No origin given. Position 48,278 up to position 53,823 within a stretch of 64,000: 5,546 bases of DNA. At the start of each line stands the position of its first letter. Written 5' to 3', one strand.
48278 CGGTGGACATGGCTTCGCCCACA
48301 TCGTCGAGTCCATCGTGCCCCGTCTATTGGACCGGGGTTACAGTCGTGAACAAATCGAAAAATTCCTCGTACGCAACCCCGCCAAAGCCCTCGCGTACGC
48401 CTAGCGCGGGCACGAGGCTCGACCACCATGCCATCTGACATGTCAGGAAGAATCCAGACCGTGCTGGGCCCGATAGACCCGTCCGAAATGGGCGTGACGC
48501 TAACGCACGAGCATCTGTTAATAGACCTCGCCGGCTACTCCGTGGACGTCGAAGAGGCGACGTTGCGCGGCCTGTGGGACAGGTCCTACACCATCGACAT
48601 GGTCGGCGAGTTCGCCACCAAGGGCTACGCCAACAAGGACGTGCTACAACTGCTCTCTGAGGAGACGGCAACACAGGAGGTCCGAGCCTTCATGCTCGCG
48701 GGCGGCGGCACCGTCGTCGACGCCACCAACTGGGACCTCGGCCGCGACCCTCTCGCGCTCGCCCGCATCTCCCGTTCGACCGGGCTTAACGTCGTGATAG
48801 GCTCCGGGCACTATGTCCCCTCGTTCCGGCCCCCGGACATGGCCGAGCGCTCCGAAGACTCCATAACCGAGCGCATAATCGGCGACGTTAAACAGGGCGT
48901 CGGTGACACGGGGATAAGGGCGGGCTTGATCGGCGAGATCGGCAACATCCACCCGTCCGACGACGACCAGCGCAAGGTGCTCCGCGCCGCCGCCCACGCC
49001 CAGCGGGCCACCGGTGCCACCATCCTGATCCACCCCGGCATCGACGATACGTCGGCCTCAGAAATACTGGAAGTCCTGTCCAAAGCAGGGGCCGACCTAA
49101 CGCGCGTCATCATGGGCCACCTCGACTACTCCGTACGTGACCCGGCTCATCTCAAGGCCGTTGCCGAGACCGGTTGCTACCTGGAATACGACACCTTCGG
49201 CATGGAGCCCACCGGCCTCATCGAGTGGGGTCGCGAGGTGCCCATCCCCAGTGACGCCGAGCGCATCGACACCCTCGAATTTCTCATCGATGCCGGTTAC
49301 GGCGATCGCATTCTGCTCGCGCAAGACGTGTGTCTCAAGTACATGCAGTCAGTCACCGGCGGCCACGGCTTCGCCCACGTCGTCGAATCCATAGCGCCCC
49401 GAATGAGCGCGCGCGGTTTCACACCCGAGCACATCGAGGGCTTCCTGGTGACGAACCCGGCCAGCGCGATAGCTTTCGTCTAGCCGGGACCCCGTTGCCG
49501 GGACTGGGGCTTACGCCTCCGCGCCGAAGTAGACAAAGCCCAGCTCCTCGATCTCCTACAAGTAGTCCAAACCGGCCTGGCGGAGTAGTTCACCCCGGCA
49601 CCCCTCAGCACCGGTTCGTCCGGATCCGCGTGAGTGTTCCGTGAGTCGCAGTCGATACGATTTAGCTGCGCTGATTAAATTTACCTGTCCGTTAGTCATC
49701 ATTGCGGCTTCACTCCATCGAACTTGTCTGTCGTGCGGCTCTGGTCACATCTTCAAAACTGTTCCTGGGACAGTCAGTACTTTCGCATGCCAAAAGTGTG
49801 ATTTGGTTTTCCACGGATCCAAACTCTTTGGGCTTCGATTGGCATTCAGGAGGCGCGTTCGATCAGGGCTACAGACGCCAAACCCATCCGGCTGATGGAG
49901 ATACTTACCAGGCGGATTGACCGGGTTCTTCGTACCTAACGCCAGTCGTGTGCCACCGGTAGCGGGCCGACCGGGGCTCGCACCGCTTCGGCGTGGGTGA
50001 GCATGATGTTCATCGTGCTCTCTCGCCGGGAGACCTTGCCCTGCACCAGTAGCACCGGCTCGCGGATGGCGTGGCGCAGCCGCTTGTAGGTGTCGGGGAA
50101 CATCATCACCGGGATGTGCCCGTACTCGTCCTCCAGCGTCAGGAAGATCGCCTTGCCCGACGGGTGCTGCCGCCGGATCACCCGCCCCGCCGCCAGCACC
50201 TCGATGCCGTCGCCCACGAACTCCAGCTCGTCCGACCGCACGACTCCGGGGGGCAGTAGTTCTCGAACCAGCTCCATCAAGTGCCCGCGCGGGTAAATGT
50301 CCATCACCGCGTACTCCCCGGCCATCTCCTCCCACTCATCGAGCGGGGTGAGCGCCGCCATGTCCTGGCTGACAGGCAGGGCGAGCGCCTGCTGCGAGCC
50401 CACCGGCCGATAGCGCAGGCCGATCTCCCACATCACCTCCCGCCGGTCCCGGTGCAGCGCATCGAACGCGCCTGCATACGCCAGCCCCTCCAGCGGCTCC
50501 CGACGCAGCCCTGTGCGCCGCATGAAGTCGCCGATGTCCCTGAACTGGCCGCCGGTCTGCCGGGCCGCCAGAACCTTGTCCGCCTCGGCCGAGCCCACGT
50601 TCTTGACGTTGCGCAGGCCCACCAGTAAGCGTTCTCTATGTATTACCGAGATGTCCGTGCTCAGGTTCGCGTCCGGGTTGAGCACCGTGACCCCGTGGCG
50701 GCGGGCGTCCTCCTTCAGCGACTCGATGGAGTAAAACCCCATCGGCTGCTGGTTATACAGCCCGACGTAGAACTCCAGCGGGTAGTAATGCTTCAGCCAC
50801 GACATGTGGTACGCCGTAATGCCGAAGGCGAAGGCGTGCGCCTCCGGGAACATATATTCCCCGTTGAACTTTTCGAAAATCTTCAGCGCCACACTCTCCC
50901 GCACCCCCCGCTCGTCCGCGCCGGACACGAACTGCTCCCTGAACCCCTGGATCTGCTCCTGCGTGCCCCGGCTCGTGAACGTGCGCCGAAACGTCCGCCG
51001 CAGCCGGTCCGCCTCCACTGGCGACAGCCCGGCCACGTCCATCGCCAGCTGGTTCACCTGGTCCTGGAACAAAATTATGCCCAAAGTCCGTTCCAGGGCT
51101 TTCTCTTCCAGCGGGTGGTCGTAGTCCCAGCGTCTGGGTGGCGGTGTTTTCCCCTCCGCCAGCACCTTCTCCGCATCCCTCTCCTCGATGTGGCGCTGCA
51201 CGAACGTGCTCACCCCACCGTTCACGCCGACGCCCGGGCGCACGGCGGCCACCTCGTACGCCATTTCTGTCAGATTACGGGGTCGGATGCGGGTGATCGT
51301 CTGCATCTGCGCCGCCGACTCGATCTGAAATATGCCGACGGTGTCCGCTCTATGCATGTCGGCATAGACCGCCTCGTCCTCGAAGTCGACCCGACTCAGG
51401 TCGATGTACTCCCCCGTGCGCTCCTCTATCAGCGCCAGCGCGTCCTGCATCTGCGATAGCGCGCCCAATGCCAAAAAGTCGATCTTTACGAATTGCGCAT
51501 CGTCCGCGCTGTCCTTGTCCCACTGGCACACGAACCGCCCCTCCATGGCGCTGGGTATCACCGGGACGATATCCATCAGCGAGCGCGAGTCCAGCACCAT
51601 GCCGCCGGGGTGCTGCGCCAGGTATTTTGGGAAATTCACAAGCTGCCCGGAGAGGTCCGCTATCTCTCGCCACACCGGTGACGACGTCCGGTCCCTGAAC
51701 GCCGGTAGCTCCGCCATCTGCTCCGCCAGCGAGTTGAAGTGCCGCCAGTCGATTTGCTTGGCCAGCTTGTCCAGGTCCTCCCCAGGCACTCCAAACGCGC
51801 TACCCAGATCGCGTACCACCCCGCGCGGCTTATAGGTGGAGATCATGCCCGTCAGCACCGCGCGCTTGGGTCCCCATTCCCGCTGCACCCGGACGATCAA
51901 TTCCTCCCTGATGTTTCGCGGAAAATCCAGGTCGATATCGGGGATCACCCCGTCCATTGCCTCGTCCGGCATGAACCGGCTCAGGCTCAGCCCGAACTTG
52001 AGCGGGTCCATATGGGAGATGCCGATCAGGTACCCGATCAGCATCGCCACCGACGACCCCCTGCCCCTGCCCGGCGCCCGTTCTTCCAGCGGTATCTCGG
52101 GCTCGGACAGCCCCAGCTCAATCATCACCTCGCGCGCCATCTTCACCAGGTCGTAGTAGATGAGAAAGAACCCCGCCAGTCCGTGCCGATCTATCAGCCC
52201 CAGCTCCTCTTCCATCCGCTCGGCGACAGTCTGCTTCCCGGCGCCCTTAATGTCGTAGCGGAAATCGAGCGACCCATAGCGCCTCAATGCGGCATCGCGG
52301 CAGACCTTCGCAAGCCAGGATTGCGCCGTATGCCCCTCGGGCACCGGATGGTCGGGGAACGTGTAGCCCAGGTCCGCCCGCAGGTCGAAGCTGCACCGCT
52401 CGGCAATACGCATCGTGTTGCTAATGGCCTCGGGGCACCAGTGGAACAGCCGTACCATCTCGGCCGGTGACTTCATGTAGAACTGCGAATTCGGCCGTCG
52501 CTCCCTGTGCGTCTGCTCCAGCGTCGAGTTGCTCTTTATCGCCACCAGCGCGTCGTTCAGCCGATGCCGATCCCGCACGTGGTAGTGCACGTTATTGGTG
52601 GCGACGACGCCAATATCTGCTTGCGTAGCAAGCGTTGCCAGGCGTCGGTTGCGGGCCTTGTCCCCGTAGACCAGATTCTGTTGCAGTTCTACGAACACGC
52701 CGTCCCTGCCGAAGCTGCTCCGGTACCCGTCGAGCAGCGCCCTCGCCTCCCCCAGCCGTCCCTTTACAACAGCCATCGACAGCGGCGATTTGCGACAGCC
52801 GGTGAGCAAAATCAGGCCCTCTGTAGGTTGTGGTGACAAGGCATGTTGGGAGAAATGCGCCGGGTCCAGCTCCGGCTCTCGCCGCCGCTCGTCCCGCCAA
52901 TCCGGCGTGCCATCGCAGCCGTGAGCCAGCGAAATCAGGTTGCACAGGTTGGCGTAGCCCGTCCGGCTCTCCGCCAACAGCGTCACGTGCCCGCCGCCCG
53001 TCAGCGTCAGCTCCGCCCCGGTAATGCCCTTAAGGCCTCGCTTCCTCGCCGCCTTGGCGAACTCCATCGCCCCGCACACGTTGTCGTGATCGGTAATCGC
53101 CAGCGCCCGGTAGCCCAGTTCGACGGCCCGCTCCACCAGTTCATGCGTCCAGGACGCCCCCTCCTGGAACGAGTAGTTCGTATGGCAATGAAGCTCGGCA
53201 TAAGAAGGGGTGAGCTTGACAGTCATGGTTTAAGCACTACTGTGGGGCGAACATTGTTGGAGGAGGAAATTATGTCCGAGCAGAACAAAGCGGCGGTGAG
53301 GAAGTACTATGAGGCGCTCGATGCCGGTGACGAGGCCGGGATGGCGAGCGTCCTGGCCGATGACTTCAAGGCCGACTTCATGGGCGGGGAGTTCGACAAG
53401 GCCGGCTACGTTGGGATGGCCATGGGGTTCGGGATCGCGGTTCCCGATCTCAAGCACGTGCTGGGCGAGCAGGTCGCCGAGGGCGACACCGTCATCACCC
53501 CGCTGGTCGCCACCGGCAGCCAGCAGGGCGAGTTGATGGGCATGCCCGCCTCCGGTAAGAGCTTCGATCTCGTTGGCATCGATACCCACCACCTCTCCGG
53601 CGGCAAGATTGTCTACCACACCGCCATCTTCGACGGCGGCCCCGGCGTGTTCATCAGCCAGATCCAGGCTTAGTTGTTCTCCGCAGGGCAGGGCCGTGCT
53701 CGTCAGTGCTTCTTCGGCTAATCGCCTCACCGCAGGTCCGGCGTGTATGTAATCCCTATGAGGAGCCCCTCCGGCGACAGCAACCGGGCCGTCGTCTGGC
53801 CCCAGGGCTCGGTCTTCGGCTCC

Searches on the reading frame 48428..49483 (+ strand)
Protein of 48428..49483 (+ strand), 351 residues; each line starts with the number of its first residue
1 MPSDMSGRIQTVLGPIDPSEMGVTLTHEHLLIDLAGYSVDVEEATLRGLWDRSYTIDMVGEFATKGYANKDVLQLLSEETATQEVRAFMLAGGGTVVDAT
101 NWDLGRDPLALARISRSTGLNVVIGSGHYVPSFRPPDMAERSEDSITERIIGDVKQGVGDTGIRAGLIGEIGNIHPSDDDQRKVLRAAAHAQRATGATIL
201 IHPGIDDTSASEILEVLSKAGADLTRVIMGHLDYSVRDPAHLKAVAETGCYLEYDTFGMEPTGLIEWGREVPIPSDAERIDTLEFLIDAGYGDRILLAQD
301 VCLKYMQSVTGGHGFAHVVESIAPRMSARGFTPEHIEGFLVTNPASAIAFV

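Call 35: find_encoding_contigs(protein=window:48428-49483:+, flank=10000, max_places=5)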
Protein window:48428-49483:+ (351 aa): no gene with exactly this product is on record in the collection.

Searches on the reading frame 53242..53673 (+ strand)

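Call 52: search_protein_families(library=pfam, proteins=[window:53242-53673:+], max_evalue=0.00001)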
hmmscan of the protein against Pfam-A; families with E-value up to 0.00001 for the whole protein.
window:53242-53673:+ (143 aa): 2 families
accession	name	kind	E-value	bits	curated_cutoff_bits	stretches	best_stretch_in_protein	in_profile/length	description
PF07366.18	SnoaL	-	1.3e-19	70.7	28.4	1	17-131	2-118/126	SnoaL-like polyketide cyclase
PF12680.13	SnoaL_2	-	5.7e-15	56.2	27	1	19-126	1-102/102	SnoaL-like domain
